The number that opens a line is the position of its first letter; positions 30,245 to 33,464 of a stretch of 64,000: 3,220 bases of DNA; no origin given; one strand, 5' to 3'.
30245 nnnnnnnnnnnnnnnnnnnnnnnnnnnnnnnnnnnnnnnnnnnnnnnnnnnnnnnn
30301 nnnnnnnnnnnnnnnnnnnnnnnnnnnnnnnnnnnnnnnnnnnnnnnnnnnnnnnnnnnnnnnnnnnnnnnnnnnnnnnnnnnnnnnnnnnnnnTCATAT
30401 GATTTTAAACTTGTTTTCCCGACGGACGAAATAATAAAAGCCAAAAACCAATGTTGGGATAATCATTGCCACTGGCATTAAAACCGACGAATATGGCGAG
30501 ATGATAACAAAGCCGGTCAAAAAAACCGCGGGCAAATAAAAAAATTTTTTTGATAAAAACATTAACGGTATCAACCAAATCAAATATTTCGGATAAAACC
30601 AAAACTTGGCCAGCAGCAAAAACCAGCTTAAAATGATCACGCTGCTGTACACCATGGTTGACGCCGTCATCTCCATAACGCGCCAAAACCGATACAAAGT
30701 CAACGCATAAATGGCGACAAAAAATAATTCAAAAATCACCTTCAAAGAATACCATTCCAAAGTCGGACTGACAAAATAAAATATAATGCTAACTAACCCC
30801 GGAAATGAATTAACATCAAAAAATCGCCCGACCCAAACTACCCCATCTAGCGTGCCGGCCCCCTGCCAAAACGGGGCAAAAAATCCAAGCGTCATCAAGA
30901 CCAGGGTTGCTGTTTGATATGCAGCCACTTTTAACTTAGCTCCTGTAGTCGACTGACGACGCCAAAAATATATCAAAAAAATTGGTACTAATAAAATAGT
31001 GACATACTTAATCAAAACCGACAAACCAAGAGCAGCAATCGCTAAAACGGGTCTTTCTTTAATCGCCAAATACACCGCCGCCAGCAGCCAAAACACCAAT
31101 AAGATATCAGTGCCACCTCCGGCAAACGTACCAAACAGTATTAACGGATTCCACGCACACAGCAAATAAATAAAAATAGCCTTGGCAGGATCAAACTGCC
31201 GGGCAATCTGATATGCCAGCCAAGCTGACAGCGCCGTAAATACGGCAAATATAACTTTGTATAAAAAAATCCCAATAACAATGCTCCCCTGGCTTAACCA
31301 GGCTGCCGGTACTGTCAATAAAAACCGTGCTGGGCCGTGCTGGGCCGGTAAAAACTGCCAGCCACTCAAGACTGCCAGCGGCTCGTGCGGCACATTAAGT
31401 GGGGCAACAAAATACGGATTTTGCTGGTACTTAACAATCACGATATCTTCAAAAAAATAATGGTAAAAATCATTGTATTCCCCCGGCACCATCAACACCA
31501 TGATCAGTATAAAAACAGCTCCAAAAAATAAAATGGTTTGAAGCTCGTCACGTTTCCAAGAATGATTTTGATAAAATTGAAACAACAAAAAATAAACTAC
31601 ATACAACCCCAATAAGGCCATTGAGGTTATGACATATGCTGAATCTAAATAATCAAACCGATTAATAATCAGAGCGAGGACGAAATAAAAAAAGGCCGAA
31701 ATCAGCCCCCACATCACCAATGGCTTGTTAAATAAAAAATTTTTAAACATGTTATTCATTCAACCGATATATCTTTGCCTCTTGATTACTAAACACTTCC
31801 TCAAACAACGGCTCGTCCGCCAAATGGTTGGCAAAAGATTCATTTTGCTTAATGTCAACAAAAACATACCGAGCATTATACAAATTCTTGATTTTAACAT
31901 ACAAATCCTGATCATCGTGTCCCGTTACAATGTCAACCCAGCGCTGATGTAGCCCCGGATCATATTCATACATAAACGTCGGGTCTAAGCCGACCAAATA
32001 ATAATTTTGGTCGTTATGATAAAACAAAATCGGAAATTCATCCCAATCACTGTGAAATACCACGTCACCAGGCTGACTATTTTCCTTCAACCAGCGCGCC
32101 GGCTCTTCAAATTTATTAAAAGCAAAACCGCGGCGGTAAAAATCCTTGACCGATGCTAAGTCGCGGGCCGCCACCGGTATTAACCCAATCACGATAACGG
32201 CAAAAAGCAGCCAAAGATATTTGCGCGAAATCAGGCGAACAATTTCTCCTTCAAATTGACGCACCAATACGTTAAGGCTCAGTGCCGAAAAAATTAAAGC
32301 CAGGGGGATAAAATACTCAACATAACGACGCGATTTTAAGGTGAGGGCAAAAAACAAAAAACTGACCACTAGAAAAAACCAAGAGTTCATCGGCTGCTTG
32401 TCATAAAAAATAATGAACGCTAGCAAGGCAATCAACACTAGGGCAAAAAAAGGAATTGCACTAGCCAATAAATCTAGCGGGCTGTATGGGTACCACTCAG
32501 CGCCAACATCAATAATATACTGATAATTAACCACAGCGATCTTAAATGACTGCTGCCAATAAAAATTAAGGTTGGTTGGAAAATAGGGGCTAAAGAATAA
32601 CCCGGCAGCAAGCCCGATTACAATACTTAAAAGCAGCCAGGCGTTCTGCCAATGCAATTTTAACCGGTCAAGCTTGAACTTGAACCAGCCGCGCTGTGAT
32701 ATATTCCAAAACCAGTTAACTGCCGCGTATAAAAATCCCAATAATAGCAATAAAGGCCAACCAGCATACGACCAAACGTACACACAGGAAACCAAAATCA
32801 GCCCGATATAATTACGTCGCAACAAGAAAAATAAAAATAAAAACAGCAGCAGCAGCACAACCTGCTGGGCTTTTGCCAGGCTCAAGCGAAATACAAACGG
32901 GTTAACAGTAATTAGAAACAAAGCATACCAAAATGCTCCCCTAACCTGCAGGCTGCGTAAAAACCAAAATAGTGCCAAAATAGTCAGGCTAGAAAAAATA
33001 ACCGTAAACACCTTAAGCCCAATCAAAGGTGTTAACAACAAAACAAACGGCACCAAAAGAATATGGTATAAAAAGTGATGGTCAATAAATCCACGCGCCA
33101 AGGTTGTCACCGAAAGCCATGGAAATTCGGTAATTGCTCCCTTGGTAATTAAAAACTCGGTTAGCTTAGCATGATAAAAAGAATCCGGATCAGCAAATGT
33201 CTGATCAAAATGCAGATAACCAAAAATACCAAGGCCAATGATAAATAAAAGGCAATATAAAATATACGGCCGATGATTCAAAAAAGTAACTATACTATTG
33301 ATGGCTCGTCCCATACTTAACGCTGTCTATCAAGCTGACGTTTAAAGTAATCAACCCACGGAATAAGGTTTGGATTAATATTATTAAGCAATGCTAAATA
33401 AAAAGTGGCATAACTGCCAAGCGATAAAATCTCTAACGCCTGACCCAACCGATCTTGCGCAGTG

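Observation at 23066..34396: Eleven-kb envelope glycosylation block: three tandem Dpm1-like GT2 genes, five large GT-C-like membrane proteins (two as tandem paralogs) and PGI/PMI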

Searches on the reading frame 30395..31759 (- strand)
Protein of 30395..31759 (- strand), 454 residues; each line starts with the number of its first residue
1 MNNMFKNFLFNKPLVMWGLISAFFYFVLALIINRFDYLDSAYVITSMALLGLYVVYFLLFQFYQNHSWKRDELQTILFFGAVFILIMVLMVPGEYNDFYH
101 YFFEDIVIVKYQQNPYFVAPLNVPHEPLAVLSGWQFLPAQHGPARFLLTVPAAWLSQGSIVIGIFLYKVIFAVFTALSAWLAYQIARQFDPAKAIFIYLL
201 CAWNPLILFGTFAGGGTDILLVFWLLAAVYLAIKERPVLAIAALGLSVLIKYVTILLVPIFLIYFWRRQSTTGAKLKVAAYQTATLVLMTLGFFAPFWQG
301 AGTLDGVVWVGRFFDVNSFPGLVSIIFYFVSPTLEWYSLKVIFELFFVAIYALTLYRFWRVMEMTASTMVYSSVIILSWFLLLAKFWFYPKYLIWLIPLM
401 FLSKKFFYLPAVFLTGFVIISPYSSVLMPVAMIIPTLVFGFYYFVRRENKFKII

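Call 3: search_protein_families(library=pfam, proteins=[window:30395-31759:-], max_evalue=0.01)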
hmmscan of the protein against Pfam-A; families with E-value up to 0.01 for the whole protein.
window:30395-31759:- (454 aa): 2 families
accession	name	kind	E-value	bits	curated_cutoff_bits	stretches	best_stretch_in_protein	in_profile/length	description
PF13231.12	PMT_2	-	6.7e-06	26.8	26.1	1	169-288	26-151/160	Dolichyl-phosphate-mannose-protein mannosyltransferase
PF09594.16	GT87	-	0.0049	17.1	25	1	142-369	4-224/237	Glycosyltransferase family 87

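Call 4: search_protein_families(library=ncbifam, proteins=[window:30395-31759:-], max_evalue=0.01)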
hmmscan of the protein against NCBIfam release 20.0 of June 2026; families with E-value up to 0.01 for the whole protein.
window:30395-31759:- (454 aa): 0 families

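Call 16: search_solved_structures(query=window:30395-31759:-, max_evalue=1)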
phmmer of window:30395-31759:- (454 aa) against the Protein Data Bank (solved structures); distinct sequences matched with E-value up to 1: 0.

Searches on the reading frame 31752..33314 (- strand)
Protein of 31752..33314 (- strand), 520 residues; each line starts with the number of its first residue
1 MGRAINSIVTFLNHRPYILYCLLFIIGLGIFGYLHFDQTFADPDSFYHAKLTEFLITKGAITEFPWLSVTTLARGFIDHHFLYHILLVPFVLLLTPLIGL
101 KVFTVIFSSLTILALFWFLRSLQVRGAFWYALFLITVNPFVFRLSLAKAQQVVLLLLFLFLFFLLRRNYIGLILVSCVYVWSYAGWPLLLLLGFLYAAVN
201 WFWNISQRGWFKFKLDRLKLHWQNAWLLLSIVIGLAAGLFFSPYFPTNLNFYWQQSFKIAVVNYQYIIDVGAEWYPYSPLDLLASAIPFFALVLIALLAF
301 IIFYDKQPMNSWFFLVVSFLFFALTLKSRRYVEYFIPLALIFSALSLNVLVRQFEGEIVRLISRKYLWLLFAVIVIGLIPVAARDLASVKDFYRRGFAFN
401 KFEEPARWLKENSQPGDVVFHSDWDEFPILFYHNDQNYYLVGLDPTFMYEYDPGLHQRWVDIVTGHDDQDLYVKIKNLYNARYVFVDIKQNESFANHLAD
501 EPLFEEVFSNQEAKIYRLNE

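Call 3: search_protein_families(library=pfam, proteins=[window:31752-33314:-], max_evalue=0.01)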
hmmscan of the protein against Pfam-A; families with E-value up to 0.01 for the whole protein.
window:31752-33314:- (520 aa): 0 families

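Call 4: search_protein_families(library=ncbifam, proteins=[window:31752-33314:-], max_evalue=0.01)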
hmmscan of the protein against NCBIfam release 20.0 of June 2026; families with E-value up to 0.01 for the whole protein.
window:31752-33314:- (520 aa): 0 families

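Call 17: search_solved_structures(query=window:31752-33314:-, max_evalue=1)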
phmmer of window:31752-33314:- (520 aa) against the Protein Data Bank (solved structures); distinct sequences matched with E-value up to 1: 1.
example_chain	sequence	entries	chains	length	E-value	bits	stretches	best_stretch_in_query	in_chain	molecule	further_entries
1ckm_A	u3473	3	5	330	0.46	12.6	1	313-397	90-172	MRNA CAPPING ENZYME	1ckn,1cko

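Call 23: find_homologous_proteins(query=window:31752-33314:-, max_evalue=0.001)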
Query window:31752-33314:- (520 aa): 666 proteins with E <= 0.001 among 8000 candidates; the best 120 are listed.
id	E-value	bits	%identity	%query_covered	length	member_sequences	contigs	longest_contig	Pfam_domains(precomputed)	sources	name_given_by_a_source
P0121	0.0e+0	1167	100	100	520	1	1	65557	-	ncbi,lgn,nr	ncbi:MAG: hypothetical protein HUU49_04915 [Candidatus Buchananbacteria bacterium]|nr:hypothetical p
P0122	1.2e-266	904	75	99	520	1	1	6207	-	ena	-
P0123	1.5e-262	891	75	100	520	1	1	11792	-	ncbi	-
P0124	1.5e-208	712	62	99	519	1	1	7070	-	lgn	-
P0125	8.3e-208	710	60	100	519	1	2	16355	-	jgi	jgi:hypothetical protein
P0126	4.7e-205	701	59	99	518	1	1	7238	-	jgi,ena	-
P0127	1.1e-204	700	61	99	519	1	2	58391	-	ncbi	-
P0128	1.7e-201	689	58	99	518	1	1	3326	-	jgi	-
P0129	2.1e-201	689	59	99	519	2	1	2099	-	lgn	-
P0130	3.3e-201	688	59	99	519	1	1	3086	-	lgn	-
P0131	6.0e-201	687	57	99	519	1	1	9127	-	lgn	-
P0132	8.2e-201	687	58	99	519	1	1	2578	-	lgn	-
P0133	4.7e-199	681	58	99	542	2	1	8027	-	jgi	-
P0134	5.3e-199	681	58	99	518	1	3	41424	-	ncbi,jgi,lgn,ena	-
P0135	8.4e-198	677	59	100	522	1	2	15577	-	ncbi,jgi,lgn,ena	ncbi:MAG: hypothetical protein WC768_04130 [Patescibacteria group bacterium]|jgi:hypothetical protei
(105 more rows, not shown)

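Call 28: search_solved_structures(query=A2, max_evalue=10)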
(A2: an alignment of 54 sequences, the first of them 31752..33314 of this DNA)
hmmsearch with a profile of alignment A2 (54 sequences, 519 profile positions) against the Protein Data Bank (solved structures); distinct sequences matched with E-value up to 10: 5.
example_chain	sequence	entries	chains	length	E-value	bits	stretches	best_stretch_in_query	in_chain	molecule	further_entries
2cod_A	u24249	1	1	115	0.91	11.3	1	404-444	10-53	Centaurin-delta 1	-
4pq0_A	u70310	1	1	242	1.5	10.6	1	390-503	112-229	FACT complex subunit POB3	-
2gcl_A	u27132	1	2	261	1.7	10.4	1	390-504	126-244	Hypothetical 63.0 kDa protein in DAK1-ORC1 intergenic region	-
2gcj_A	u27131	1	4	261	1.7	10.4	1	390-504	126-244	Hypothetical 63.0 kDa protein in DAK1-ORC1 intergenic region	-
4fyb_B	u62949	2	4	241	4.5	9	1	465-518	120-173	Thiol:disulfide interchange protein (DsbC)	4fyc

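Call 34: predict_structure(alignment_id=A2)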
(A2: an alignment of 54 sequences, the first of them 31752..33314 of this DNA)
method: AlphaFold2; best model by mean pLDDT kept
length: 520 residues; sequences in the alignment: 54
mean_pLDDT: 94.2   pTM: 0.93
mean pLDDT of the five models: 94.2, 93.9, 93.7, 91.7, 90.8
residues with pLDDT >= 90: 432; 70-90: 86; 50-70: 2; < 50: 0
segments of 3 or more residues with pLDDT < 50: none
pLDDT, mean of each block of 10 residues (from residue 1): 77 91 98 98 97 95 91 88 98 98 98 98 95 97 97 98 98 98 94 98 88 85 97 98 92 88 85 92 96 98 96 98 95 98 97 79 81 90 96 96 98 97 96 97 92 96 95 96 97 96 97 95
secondary structure, 60 per line:
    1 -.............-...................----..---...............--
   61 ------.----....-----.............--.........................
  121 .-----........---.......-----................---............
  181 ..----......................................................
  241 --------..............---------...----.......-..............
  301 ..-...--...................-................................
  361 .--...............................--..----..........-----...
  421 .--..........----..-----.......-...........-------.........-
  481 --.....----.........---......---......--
elements in order: H2-14 H16-34 H44-58 H72-75 H81-93 H96-121 H127-134 H138-144 H150-165 H169-182 H187-240 H249-262 H279-285 H287-302 H309-327 H329-361 H364-394 H403-412 E418-421 H424-433 H445-451 H453-463 H471-479 E483-487 H492-500 E504-509 E513-518

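Call 36: fold_search(model_id=the predicted structure, library=pdb)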
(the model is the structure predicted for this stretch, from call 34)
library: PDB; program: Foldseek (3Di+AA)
matches with E <= 10: 224; with E <= 0.001: 23
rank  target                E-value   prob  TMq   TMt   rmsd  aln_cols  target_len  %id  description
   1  8age_A                2.7e-10  1.00  0.68  0.56   8.8       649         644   13  Structure of yeast oligosaccharylransferase complex with acceptor peptide bound (released 2022-12-07)
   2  8b6l_I                1.6e-09  1.00  0.65  0.51  10.4       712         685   11  Subtomogram average of the human Sec61-TRAP-OSTA-translocon (released 2022-12-07)
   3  8agc_A                1.9e-09  1.00  0.67  0.52   9.8       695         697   12  Structure of yeast oligosaccharylransferase complex with lipid-linked oligosaccharide and non-acceptor peptide bound (released 2022-12-07)
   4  6ezn_F                2.1e-09  1.00  0.68  0.55  10.1       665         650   13  Cryo-EM structure of the yeast oligosaccharyltransferase (OST) complex (released 2018-01-17)
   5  9n9j_I                2.3e-09  1.00  0.70  0.54   9.9       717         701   10  Structure of a GRP94 folding intermediate engaged with a CCDC134- and FKBP11-bound secretory translocon (released 2025-11-19)
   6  6s7o_A                2.6e-09  1.00  0.68  0.55  10.1       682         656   12  Cryo-EM structure of human oligosaccharyltransferase complex OST-A (released 2019-12-18)
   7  8agb_A                2.8e-09  1.00  0.62  0.52  11.9       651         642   15  Structure of yeast oligosaccharylransferase complex with lipid-linked oligosaccharide bound (released 2022-12-07)
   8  7oci_F                2.9e-09  1.00  0.67  0.56  10.7       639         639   13  Cryo-EM structure of yeast Ost6p containing oligosaccharyltransferase complex (released 2022-02-16)
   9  8pn9_A                3.8e-09  1.00  0.65  0.53  10.5       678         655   12  Structure of human oligosaccharyltransferase OST-A complex bound to NGI-1 (released 2024-05-08)
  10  6s7t_A                1.3e-08  1.00  0.64  0.49   8.2       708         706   12  Cryo-EM structure of human oligosaccharyltransferase complex OST-B (released 2019-12-18)
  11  3wak                  4.2e-08  1.00  0.61  0.39  12.4       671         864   14  Crystal structure of the Archaeoglobus fulgidus oligosaccharyltransferase (O29867_ARCFU) in the apo form (released 2013-10-30)
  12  6c26_A                1.5e-07  1.00  0.62  0.51  10.5       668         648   13  The Cryo-EM structure of a eukaryotic oligosaccharyl transferase complex (released 2018-01-31)
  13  6gxc_A                1.6e-07  1.00  0.59  0.45   8.8       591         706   14  Bacterial oligosaccharyltransferase PglB in complex with an inhibitory peptide and a reactive lipid-linked oligosaccha (released 2018-11-14)
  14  5ogl_A                2.4e-07  1.00  0.59  0.45   9.2       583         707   14  Structure of bacterial oligosaccharyltransferase PglB in complex with an acceptor peptide and an lipid-linked oligosac (released 2017-10-25)
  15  7zlg_A                3.9e-07  1.00  0.59  0.48  10.0       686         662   11  Cryo-EM structure of C-mannosyltransferase CeDPY19, in complex with acceptor peptide and bound to CMT2-Fab and anti-Fa (released 2023-01-11)
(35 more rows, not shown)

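Call 38: search_protein_families(library=pfam, alignment_id=A2, max_evalue=1)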
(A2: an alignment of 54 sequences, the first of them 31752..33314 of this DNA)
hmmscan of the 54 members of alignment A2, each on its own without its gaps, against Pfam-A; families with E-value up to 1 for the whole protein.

A. member 1, window:31752-33314:- (520 aa): 0 families

B. families by the number of members that match (of 54 scanned): 20 families
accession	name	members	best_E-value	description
PF03647.18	Tmemb_14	2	0.085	Transmembrane proteins 14C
PF14517.12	Tachylectin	2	0.11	Tachylectin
PF10171.14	Tim29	1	0.0047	Translocase of the Inner Mitochondrial membrane 29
PF24661.1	DUF7649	1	0.0083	Domain of unknown function (DUF7649)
PF02900.23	LigB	1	0.036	Catalytic LigB subunit of aromatic ring-opening dioxygenase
PF00250.24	Forkhead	1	0.046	Forkhead domain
PF06597.16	Clostridium_P47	1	0.065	Clostridium P-47 protein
PF23673.1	DUF7154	1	0.068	Domain of unknown function (DUF7154)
PF21222.2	Lamp2_2nd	1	0.072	Lysosome-associated membrane glycoprotein 2, transmembrane segment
PF11683.13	DUF3278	1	0.12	Protein of unknown function (DUF3278)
PF22103.2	ElaD_SseL-like_N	1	0.14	ElaD/SseL N-terminal domain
PF22266.2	DUF6953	1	0.17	Family of unknown function (DUF6953)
PF20661.2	SutA-RBD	1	0.19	SutA RNAP-binding domain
PF13322.11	DUF4092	1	0.22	Domain of unknown function (DUF4092)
PF20009.4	GEVED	1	0.26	GEVED domain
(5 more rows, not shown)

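Call 48: find_related_loci(query=A2, collection=genome_contigs, flank=10000)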
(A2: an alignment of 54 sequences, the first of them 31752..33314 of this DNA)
Query A2 (520 aa) in genome_contigs; peptide patterns used: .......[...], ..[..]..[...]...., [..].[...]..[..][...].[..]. (x = any residue, [..] = any of these).
394 stretches matched a pattern; 283 encode a relative of the query (tblastn E <= 1e-3); the best 80 are kept; 80 distinct loci.
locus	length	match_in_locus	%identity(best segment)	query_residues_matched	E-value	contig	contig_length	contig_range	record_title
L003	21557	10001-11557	56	3-519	0e+0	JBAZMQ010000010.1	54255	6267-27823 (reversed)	MAG: Patescibacteria group bacterium isolate SO_2017_LW4_47 scaffold_1544_c1_LW137-91_2017, whole genome shotgun sequenc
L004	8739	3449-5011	59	3-520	0e+0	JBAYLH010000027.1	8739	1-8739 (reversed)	MAG: Candidatus Buchananbacteria bacterium isolate SO_2016_GW1_99 scaffold15024_OW334_2016, whole genome shotgun sequenc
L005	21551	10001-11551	58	3-519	0e+0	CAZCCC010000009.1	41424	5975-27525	MAG TPA_asm: uncultured Gammaproteobacteria bacterium isolate SRP241326_co3_326 genome assembly, contig: NODE_1435_lengt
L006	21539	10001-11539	57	4-519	3e-180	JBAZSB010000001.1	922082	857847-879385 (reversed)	MAG: Patescibacteria group bacterium isolate SO_2017_GW1_162 NODE_23_length_922082_cov_1.706351_OW334_2017, whole genome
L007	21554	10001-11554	53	3-520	3e-180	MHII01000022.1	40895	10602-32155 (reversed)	MAG: Candidatus Buchananbacteria bacterium RIFCSPHIGHO2_02_FULL_39_17 rifcsphigho2_02_scaffold_3666, whole genome shotgu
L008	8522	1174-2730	58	3-519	2e-178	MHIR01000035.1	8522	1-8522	MAG: Candidatus Buchananbacteria bacterium RIFCSPLOWO2_02_FULL_46_11b rifcsplowo2_02_scaffold_27378, whole genome shotgu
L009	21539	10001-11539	58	5-519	3e-178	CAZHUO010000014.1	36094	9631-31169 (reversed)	MAG TPA_asm: uncultured Gammaproteobacteria bacterium isolate SRP263991_co5_609 genome assembly, contig: NODE_2422_lengt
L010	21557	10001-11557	56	3-519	1e-176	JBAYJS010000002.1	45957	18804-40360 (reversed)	MAG: Candidatus Buchananbacteria bacterium isolate SO_2016_GW1_61 scaffold01500_OW334_2016, whole genome shotgun sequenc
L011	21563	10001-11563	55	1-520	7e-176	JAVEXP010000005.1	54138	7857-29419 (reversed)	MAG: Patescibacteria group bacterium isolate BF4_175 NODE_1666_length_54138_cov_10.101165_Biofilm4, whole genome shotgun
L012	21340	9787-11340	55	3-520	7e-170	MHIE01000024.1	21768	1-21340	MAG: Candidatus Buchananbacteria bacterium RIFCSPHIGHO2_01_FULL_44_11 rifcsphigho2_01_scaffold_4555, whole genome shotgu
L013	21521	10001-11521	51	11-519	3e-159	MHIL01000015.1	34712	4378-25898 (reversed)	MAG: Candidatus Buchananbacteria bacterium RIFCSPHIGHO2_02_FULL_56_16 rifcsphigho2_02_scaffold_2138, whole genome shotgu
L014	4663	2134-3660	54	9-518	7e-162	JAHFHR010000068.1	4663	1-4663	MAG: bacterium isolate nzgw343 NODE_45062_length_4664_cov_3.403698, whole genome shotgun sequence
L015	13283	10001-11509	51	15-520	2e-157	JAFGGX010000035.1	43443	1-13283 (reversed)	MAG: Candidatus Buchananbacteria bacterium isolate Zod_Metabat.1414 k87_8315662, whole genome shotgun sequence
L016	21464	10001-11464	46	32-519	7e-150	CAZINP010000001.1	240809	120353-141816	MAG TPA_asm: uncultured Gammaproteobacteria bacterium isolate binchicken_co27_465 genome assembly, contig: NODE_42_lengt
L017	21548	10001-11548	47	3-518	9e-143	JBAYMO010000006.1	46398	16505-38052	MAG: Candidatus Buchananbacteria bacterium isolate SO_2016_LW1_41 scaffold00522_LW64-88_2016, whole genome shotgun seque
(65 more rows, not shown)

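Call 93: find_related_loci(query=A2, collection=viral_contigs, flank=6000)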
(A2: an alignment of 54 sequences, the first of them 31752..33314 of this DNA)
Query A2 (520 aa) in viral_contigs; peptide patterns used: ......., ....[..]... (x = any residue, [..] = any of these).
25 stretches matched a pattern, but none encodes a relative of the query by tblastn (E <= 1e-3).

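Call 103: search_protein_representatives(alignment_id=A2)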
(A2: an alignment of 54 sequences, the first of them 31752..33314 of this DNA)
Query: 54 sequences, 519 profile positions. Proteins with E-value up to 0.001 (for the whole library): 3541; up to 1e-10: 2880; up to 1e-30: 1516. The best 150 are listed.
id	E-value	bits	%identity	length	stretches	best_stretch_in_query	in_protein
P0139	7.1e-233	790.4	-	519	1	1-518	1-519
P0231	3.8e-193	659.3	-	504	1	17-517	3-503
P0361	9.4e-192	654.7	-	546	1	12-518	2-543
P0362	5.0e-189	645.7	-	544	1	3-518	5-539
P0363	6.2e-181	619.0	-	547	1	12-517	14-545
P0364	4.7e-180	616.1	-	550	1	4-518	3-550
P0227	6.0e-179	612.4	-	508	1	15-516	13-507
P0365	8.2e-177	605.4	-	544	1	4-517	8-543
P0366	4.5e-176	602.9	-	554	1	3-518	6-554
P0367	3.0e-175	600.2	-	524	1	15-518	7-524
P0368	4.5e-175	599.7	-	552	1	4-518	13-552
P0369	8.8e-175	598.7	-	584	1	7-517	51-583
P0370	4.5e-173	593.1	-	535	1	11-518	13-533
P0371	6.9e-173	592.4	-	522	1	14-517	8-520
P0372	1.1e-172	591.8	-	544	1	5-517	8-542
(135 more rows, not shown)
